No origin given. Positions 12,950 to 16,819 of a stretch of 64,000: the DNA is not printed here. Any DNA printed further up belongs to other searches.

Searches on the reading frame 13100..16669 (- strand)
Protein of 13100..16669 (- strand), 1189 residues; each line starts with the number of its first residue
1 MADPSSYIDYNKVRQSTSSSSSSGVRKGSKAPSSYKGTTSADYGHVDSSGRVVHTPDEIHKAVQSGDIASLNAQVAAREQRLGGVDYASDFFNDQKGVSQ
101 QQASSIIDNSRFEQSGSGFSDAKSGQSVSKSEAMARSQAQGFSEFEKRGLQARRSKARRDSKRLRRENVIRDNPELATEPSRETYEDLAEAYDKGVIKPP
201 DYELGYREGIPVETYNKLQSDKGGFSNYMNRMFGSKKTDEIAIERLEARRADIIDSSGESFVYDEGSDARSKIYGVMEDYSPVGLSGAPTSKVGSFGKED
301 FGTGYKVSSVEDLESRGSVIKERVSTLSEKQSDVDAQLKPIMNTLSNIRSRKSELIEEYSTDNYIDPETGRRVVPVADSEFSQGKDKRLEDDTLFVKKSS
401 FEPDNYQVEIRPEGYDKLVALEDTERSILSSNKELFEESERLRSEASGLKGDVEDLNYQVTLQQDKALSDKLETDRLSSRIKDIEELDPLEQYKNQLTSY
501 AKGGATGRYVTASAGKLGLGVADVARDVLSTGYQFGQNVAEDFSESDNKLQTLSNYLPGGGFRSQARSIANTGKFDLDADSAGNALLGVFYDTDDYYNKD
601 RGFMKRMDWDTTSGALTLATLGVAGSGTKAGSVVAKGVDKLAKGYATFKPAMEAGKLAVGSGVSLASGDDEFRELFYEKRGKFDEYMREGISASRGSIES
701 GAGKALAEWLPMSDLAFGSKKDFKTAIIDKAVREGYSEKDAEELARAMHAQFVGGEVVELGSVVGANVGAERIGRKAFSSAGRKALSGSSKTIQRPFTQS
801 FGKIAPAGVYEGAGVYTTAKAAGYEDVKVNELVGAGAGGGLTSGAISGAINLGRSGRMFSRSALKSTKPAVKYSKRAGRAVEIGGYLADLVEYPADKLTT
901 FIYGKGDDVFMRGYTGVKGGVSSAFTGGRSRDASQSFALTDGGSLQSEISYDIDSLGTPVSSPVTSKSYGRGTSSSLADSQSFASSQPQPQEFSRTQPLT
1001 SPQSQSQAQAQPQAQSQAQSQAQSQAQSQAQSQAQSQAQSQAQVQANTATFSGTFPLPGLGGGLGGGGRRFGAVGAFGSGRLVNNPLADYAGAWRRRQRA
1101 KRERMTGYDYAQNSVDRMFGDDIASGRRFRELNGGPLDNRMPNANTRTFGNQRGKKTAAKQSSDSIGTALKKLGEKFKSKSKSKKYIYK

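Call 10: search_protein_families(library=pfam, proteins=[window:13100-16669:-], max_evalue=0.01)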
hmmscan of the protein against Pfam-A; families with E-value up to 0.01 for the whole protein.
window:13100-16669:- (1189 aa): 1 family
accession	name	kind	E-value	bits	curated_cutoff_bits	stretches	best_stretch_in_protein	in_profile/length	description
PF03153.18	TFIIA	-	0.0021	18.6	36.2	1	983-1163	164-315/415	Transcription factor IIA, alpha/beta subunit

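Call 15: search_protein_families(library=phrogs, proteins=[window:13100-16669:-], max_evalue=0.001)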
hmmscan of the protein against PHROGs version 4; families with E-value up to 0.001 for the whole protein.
window:13100-16669:- (1189 aa): 0 families
